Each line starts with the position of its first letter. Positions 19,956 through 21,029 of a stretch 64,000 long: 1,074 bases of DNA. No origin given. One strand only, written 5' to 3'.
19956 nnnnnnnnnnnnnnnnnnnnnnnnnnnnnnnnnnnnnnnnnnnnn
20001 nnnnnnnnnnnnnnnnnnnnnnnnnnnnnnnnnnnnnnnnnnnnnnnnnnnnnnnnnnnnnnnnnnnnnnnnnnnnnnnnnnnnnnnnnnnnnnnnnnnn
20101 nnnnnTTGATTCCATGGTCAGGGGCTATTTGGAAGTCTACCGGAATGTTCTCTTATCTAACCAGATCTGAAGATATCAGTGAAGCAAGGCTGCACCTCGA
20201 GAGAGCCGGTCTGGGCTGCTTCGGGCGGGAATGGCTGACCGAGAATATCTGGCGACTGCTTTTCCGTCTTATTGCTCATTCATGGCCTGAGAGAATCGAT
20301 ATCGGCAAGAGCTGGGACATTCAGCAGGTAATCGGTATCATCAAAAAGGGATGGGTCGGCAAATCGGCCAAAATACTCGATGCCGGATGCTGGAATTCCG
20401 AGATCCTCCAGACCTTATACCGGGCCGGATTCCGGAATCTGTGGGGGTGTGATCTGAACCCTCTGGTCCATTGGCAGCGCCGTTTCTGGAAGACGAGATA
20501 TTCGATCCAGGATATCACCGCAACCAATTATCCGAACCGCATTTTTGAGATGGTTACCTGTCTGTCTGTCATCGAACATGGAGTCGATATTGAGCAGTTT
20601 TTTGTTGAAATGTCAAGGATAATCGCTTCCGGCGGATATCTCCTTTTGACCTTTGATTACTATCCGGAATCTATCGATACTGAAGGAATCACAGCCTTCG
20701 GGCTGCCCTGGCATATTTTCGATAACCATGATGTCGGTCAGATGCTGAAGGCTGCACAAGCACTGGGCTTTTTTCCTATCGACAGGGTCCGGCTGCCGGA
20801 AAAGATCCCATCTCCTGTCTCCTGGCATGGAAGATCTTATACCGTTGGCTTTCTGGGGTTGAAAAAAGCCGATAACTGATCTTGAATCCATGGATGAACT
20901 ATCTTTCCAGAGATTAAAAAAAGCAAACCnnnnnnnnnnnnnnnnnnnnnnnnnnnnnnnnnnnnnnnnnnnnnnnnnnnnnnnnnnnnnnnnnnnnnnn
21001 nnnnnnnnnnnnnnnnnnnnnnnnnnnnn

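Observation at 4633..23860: Six SAM methyltransferases, four paralogous, in one polysaccharide operon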

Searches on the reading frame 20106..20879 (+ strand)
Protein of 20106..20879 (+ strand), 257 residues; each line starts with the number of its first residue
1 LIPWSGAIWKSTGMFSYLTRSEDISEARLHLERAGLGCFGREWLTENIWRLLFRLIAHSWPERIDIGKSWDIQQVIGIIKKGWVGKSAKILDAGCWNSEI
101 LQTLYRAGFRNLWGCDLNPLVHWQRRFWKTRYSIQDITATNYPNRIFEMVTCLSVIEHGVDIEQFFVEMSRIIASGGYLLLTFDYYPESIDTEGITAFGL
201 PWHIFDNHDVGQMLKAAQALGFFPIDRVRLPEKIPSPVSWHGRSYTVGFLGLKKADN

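Call 4: search_protein_families(library=pfam, proteins=[window:20106-20879:+], max_evalue=0.001)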
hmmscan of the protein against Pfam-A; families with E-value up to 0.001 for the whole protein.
window:20106-20879:+ (257 aa): 3 families
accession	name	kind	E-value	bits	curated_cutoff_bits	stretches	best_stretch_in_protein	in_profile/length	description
PF08241.18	Methyltransf_11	-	2.1e-09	38.4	21.2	1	91-180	1-94/95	Methyltransferase domain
PF13489.12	Methyltransf_23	-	3.6e-07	30.5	27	1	86-182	22-117/164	Methyltransferase domain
PF13649.12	Methyltransf_25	-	1.4e-06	29.3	27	1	90-177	1-97/97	Methyltransferase domain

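Call 10: search_protein_families(library=ncbifam, proteins=[window:20145-20879:+], max_evalue=0.01)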
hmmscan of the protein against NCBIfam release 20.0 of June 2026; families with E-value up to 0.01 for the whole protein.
window:20145-20879:+ (244 aa): 2 families
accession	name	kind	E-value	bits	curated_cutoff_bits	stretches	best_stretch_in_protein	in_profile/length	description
NF045667.1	MTase_DVU1556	equivalog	6.1e-08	32.4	155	1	73-169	22-120/213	DVU_1556 family methyltransferase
TIGR01983.1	UbiG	equivalog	3.5e-05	23.2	102.95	1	74-169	50-152/228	bifunctional 2-polyprenyl-6-hydroxyphenol methylase/3-demethylubiquinol 3-O-methyltransferase UbiG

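Call 15: search_solved_structures(query=window:20145-20879:+, max_evalue=1, show_alignments=1)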
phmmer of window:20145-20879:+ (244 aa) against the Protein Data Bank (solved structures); distinct sequences matched with E-value up to 1: 9.
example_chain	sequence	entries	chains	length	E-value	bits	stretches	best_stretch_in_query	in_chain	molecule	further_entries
1xxl_A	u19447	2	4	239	0.012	18.5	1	126-218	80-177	YcgJ protein | ycgJ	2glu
3l8d_A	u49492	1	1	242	0.039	16.8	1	67-168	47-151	Methyltransferase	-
3cgg_A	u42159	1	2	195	0.039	16.8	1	72-139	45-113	SAM-dependent methyltransferase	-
3ege_A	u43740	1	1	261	0.11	15.3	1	129-172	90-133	Putative methyltransferase from antibiotic biosynthesis pathway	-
4kdc_A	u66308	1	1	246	0.11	15.3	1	72-220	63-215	3-demethylubiquinone-9 3-methyltransferase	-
6uak_A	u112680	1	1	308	0.16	14.8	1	48-167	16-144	SAM dependent methyltransferase LahSB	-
2pxx_A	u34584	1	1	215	0.56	13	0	76-138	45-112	Uncharacterized protein MGC2408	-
4ine_A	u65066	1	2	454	0.74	12.6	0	114-170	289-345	Protein PMT-2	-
5wp5_A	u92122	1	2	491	0.83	12.4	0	117-204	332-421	Phosphomethylethanolamine N-methyltransferase 2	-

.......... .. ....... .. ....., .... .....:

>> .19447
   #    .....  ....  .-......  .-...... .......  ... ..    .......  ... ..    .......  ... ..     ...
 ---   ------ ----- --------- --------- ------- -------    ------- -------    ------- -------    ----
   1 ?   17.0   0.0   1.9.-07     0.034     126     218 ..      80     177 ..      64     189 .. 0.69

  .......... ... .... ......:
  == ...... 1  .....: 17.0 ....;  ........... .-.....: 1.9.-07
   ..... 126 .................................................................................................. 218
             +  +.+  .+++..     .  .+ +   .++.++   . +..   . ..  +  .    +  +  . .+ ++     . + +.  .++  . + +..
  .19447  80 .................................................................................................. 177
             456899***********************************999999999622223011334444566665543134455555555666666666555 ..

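Call 30: find_homologous_proteins(query=window:20145-20879:+, max_evalue=0.001)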
Query window:20145-20879:+ (244 aa): 14 proteins with E <= 0.001 among 192 candidates.
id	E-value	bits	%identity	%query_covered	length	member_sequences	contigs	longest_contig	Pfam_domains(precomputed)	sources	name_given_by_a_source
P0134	2.8e-168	576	100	100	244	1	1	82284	PF13489.13,PF13649.13,PF08241.19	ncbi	ncbi:MAG: methyltransferase domain-containing protein [bacterium]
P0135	7.1e-39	152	37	98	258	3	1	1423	PF13489.13,PF13649.13,PF08241.19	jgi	-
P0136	4.6e-38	149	36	98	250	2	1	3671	PF13489.13,PF13649.13,PF08241.19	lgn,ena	-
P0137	1.3e-37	148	34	78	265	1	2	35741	PF13489.13,PF13649.13,PF08241.19,PF08242.19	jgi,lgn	-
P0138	2.4e-36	144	34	95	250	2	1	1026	PF13847.13,PF13489.13,PF13649.13,PF05148.22,PF08241.19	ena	-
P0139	1.9e-35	141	33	98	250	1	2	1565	PF13489.13,PF13649.13,PF08241.19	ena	-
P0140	5.1e-31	126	37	76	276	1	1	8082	PF13847.13,PF13489.13,PF13649.13,PF08241.19,PF08242.19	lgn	-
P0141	2.2e-28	118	41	78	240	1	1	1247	PF13489.13,PF13649.13,PF08241.19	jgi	jgi:SAM-dependent methyltransferase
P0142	1.1e-27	115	35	80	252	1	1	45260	PF13847.13,PF13489.13,PF13649.13,PF08241.19,PF08242.19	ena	-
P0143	1.2e-27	115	39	79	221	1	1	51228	PF13489.13,PF08241.19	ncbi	-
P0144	1.3e-21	96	36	83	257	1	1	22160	PF13649.13,PF08241.19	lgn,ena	-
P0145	2.1e-21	95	41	65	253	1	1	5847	PF13847.13,PF13489.13,PF13649.13,PF08241.19,PF08242.19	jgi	jgi:SAM-dependent methyltransferase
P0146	7.9e-18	83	32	73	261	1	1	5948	PF13847.13,PF13489.13,PF13649.13,PF08241.19,PF08242.19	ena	-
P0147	9.8e-18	83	34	73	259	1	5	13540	PF13847.13,PF13489.13,PF13649.13,PF08241.19,PF08242.19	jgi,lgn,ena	-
